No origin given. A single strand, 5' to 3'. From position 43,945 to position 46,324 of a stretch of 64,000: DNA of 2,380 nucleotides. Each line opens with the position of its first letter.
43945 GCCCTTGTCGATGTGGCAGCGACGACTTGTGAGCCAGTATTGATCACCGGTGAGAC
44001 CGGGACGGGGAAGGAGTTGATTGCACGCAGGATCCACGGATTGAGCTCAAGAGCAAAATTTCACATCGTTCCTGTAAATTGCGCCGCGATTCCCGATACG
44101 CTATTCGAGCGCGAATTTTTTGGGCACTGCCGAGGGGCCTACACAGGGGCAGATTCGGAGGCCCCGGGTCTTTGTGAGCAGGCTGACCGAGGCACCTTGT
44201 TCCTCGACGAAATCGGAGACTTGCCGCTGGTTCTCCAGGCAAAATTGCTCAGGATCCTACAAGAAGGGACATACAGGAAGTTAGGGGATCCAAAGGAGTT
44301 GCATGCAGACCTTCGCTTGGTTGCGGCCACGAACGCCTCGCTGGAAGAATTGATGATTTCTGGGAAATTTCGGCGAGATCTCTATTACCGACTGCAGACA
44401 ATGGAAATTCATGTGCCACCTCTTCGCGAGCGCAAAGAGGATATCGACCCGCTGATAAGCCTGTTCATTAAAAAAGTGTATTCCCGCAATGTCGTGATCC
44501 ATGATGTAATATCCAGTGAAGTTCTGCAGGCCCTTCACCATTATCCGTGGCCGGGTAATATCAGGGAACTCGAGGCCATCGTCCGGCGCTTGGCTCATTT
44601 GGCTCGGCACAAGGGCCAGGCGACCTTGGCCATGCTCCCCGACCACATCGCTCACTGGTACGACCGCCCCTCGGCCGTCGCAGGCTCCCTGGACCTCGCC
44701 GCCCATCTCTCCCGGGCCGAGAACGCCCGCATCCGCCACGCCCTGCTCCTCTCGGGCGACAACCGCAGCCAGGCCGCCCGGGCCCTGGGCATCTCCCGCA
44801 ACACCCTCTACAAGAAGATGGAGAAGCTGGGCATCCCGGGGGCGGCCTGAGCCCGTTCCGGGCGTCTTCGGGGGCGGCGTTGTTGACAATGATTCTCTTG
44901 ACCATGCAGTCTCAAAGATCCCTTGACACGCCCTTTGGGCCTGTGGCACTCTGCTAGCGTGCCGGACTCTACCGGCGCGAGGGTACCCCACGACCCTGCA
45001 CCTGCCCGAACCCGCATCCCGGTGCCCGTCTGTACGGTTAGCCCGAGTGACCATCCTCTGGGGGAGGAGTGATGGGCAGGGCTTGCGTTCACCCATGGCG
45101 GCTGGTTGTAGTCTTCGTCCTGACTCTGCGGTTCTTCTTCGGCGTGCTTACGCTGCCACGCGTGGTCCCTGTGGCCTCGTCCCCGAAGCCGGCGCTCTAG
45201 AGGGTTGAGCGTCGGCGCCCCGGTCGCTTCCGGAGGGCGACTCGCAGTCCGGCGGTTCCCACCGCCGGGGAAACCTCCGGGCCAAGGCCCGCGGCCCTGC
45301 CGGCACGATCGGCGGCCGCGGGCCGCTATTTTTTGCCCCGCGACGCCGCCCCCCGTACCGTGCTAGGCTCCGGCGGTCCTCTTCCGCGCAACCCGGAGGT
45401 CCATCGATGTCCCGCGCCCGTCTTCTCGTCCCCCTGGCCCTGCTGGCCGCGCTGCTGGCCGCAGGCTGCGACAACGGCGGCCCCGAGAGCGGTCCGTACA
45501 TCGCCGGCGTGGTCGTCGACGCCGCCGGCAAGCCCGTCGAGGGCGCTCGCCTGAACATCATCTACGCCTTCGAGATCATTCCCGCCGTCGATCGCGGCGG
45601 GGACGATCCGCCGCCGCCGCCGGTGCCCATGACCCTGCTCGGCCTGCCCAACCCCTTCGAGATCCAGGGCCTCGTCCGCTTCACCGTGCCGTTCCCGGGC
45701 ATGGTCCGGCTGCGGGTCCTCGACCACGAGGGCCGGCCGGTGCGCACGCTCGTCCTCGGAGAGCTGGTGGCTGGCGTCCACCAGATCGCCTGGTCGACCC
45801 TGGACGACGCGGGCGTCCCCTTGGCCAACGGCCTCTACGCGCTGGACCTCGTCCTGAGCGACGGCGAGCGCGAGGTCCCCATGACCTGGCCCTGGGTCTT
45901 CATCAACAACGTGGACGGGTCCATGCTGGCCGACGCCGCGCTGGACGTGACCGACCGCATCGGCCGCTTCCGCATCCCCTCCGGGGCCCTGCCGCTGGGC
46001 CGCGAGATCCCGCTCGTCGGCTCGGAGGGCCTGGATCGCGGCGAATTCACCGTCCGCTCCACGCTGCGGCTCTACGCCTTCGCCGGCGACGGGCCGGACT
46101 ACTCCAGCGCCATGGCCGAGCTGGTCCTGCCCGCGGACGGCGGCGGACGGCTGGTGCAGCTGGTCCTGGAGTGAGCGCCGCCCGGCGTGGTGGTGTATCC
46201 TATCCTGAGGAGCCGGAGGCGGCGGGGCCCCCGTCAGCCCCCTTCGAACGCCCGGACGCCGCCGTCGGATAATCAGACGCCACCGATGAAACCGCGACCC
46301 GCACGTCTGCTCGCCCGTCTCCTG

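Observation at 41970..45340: Low-GC (~50%) island carrying a TPR-fused sigma-54 activator, followed by a sigma-54-like promoter, a 42-aa TM ORF and a terminator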

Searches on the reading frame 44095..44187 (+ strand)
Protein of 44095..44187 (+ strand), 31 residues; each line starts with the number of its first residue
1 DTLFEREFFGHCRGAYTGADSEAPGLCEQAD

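Call 52: find_related_loci(query=A2, collection=genome_contigs, flank=7000)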
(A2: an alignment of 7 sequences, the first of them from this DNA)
Query A2 (31 aa) in genome_contigs; peptide patterns used: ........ (x = any residue, [..] = any of these).
257 stretches matched a pattern; 176 encode a relative of the query (tblastn E <= 1e-3); the best 80 are kept; 80 distinct loci.
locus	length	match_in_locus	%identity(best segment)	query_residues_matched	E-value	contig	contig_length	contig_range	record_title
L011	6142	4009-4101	81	1-31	8e-14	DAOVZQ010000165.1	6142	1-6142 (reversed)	MAG TPA_asm: bacterium isolate CSMAG_1813 CSMAG_1813_k141_4938927_length_6142_cov_7.0000, whole genome shotgun sequence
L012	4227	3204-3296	77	1-31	3e-13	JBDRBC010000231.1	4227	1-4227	MAG: bacterium isolate MEGAHIT-group-1.1038 k141_1157723, whole genome shotgun sequence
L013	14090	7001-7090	80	1-30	5e-13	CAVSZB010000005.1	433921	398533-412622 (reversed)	MAG: uncultured bacterium isolate MFD04716.bin.1.312 genome assembly, contig: contig_32571, whole genome shotgun sequenc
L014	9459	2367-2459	77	1-31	5e-13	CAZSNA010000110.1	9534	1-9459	MAG TPA_asm: uncultured Fibrobacteraceae bacterium isolate SRP167671_co2_134 genome assembly, contig: NODE_9044_length_9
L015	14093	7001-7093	74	1-31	7e-13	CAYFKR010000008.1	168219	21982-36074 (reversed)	MAG TPA_asm: uncultured Fibrobacteraceae bacterium isolate ERP019367_co1_103 genome assembly, contig: NODE_121_length_16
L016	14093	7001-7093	68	1-31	1e-12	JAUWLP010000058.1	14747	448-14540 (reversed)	MAG: Desulfobacteraceae bacterium isolate CSMAG_2375 CSMAG_2375_k141_178577_length_14747_cov_21.9928, whole genome shotg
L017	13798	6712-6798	83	3-31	1e-12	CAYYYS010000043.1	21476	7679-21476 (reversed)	MAG TPA_asm: uncultured Fibrobacteraceae bacterium isolate binchicken_co65_325 genome assembly, contig: NODE_10090_lengt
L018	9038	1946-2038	71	1-31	2e-12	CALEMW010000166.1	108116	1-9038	MAG TPA_asm: uncultured bacterium isolate ERR2206774_bin.11_CONCOCT_v1.1_MAG genome assembly, contig: ERZ889078.18, whol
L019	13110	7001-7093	74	1-31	2e-12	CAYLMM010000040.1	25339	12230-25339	MAG TPA_asm: uncultured Fibrobacteraceae bacterium isolate binchicken_co42_509 genome assembly, contig: NODE_2213_length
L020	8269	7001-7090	73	1-30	2e-12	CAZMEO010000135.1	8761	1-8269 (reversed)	MAG TPA_asm: uncultured Candidatus Moduliflexus sp. isolate binchicken_co35_304 genome assembly, contig: NODE_6873_lengt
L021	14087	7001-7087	83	3-31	3e-12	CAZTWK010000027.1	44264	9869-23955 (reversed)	MAG TPA_asm: uncultured Fibrobacteraceae bacterium isolate binchicken_co97_231 genome assembly, contig: NODE_3282_length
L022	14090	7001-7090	70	1-30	5e-12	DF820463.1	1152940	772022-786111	Bacterium UASB270 DNA, scaffold: UASB270_scaffold_1, whole genome shotgun sequence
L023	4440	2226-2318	71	1-31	5e-12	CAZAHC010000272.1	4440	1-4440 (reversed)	MAG TPA_asm: uncultured Fibrobacteraceae bacterium isolate binchicken_co65_483 genome assembly, contig: NODE_66899_lengt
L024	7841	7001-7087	79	3-31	7e-12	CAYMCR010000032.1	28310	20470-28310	MAG TPA_asm: uncultured Fibrobacteraceae bacterium isolate binchicken_co65_219 genome assembly, contig: NODE_6799_length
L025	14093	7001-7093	61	1-31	6e-12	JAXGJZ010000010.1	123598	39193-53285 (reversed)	MAG: Desulfobacterales bacterium isolate AnMBR.bin174 bin174_10, whole genome shotgun sequence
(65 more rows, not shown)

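Call 81: find_related_loci(query=A2, collection=metagenome_contigs, flank=7000)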
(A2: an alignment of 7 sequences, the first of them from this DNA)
Query A2 (31 aa) in metagenome_contigs; peptide patterns used: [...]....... (x = any residue, [..] = any of these).
352 stretches matched a pattern; 129 encode a relative of the query (tblastn E <= 1e-3); the best 80 are kept; 80 distinct loci.
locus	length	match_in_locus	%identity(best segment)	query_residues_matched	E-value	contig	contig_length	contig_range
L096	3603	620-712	81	1-31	3e-15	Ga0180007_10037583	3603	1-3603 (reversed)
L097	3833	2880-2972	77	1-31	2e-13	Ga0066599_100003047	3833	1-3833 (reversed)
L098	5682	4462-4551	70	1-30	4e-13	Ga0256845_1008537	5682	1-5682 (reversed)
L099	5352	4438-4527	80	1-30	4e-13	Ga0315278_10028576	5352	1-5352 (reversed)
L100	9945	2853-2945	74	1-31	7e-13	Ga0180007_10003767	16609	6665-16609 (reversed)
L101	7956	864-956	74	1-31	9e-13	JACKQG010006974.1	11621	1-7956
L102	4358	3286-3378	74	1-31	1e-12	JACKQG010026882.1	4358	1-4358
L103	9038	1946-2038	71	1-31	1e-12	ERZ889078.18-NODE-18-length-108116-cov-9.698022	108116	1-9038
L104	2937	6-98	71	1-31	4e-12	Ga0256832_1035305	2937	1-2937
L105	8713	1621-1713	61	1-31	4e-12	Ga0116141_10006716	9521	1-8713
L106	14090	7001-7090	70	1-30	4e-12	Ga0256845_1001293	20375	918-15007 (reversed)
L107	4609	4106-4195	70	1-30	4e-12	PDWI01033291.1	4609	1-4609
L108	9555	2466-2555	70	1-30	6e-12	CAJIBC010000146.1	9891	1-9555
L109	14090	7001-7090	73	1-30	1e-11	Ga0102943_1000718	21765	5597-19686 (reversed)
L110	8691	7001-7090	73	1-30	1e-11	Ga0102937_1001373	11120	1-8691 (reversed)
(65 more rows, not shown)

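Call 116: find_related_loci(query=A2, collection=viral_contigs, flank=5000)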
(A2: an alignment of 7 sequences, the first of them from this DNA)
Query A2 (31 aa) in viral_contigs; peptide patterns used: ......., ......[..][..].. (x = any residue, [..] = any of these).
215 stretches matched a pattern; 127 encode a relative of the query (tblastn E <= 1e-3); the best 80 are kept; 80 distinct loci.
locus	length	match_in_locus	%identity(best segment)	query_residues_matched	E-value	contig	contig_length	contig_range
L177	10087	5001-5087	62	3-31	7e-9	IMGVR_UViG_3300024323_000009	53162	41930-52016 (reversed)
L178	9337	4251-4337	62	3-31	7e-9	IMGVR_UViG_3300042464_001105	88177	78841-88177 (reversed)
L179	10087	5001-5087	62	3-31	7e-9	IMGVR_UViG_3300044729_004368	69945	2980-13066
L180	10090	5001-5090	53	1-30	2e-8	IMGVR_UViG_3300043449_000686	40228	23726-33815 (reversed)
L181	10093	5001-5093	58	1-31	3e-8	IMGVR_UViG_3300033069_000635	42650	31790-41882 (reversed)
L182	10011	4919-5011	58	1-31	3e-8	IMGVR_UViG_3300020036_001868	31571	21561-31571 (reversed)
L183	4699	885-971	55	3-31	9e-8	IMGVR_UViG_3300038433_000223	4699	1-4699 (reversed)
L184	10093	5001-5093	58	1-31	7e-8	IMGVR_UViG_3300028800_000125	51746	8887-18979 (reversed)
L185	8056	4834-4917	61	3-30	2e-7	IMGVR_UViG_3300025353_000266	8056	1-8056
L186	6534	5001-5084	61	3-30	2e-7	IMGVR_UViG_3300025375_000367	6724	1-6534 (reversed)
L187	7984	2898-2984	52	3-31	3e-7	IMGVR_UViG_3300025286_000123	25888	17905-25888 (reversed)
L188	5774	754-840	52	3-31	3e-7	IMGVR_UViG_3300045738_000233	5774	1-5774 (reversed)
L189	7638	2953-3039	52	3-31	3e-7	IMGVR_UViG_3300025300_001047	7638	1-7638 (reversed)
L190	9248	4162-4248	52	3-31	3e-7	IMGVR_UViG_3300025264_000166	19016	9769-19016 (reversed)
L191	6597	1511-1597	52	3-31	3e-7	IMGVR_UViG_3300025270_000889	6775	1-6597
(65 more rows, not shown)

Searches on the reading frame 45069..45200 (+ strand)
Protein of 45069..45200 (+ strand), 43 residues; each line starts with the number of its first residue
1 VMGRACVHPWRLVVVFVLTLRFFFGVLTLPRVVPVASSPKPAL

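Call 5: search_protein_families(library=pfam, proteins=[window:45069-45200:+], max_evalue=0.01)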
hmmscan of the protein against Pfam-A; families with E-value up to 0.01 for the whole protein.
window:45069-45200:+ (43 aa): 0 families

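Call 72: search_protein_families(library=ncbifam, proteins=[window:45072-45200:+], max_evalue=0.01)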
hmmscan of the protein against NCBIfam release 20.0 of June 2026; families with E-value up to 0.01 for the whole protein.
window:45072-45200:+ (42 aa): 0 families

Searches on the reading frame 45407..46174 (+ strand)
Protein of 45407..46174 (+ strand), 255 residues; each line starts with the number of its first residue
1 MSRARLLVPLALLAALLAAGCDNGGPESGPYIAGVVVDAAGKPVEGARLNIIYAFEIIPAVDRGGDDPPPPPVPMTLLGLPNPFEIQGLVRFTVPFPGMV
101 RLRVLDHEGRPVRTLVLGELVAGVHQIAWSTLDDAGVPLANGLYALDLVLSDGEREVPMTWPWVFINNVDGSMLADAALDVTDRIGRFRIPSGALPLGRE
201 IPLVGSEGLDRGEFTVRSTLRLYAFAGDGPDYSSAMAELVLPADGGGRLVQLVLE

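Call 5: search_protein_families(library=pfam, proteins=[window:45407-46174:+], max_evalue=0.01)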
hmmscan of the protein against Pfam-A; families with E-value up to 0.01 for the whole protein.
window:45407-46174:+ (255 aa): 1 family
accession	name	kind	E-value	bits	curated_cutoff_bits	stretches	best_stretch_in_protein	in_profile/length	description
PF13860.13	FlgD_ig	-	7.1e-09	36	27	1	100-150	25-75/79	FlgD Ig-like domain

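Call 15: find_encoding_contigs(protein=window:45407-46174:+, flank=10000)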
Protein window:45407-46174:+ (255 aa): 8 contigs read that carry it; 6 places shown.
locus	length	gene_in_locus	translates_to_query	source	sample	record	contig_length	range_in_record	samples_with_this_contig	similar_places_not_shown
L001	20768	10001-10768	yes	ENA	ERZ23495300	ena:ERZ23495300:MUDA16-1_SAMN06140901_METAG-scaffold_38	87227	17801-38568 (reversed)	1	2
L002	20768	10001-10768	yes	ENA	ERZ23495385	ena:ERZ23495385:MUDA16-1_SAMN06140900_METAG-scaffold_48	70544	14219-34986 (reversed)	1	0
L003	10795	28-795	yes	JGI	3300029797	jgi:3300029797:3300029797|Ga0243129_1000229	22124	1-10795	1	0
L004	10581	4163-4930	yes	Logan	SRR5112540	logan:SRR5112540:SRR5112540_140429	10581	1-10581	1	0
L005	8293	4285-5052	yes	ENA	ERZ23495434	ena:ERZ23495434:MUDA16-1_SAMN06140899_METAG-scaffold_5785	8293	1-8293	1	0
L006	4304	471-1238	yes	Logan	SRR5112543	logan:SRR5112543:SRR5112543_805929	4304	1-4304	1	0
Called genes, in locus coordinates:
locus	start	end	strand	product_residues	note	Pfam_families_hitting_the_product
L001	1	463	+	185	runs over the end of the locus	PF01327:Pep_deformylase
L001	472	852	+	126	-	-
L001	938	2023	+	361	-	PF04055:Radical_SAM, PF19288:CofH_C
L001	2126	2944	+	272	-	PF02811:PHP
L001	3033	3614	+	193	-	PF07617:DUF1579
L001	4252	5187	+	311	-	-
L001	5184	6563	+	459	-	-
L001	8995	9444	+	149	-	PF25601:AAA_lid_14, PF02954:HTH_8, PF13556:HTH_30 (weak)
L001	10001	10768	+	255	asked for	PF13860:FlgD_ig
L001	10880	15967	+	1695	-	PF22148:Fervidolysin_NPro-like, PF00082:Peptidase_S8, PF15780:ASH (faint), PF12371:TMEM131_like_N (faint), PF22073:Cep192_D4 (faint), PF22544:HYDIN_VesB_CFA65-like_Ig (weak), PF13860:FlgD_ig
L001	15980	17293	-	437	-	PF00079:Serpin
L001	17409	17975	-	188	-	-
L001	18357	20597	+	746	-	-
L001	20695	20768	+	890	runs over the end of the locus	PF19313:DUF5916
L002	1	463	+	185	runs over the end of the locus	PF01327:Pep_deformylase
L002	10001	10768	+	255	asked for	PF13860:FlgD_ig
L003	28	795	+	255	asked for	PF13860:FlgD_ig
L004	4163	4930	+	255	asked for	PF13860:FlgD_ig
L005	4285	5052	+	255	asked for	PF13860:FlgD_ig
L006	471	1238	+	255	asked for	PF13860:FlgD_ig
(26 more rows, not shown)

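Call 72: search_protein_families(library=ncbifam, proteins=[window:45407-46174:+], max_evalue=0.01)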
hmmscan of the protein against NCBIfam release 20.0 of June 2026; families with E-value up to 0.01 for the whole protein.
window:45407-46174:+ (255 aa): 2 families
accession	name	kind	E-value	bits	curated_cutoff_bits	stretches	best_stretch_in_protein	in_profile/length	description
NF005176.1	PRK06655.1-1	equivalog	1.5e-07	31.5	230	1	99-171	98-171/197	flagellar hook assembly protein FlgD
NF009276.0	PRK12633.1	equivalog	4e-07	30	383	1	100-154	131-185/234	flagellar basal body rod modification protein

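Call 107: search_protein_families(library=padloc, proteins=[window:45407-46174:+], max_evalue=0.01)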
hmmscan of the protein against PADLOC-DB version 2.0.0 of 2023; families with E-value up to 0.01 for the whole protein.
window:45407-46174:+ (255 aa): 0 families
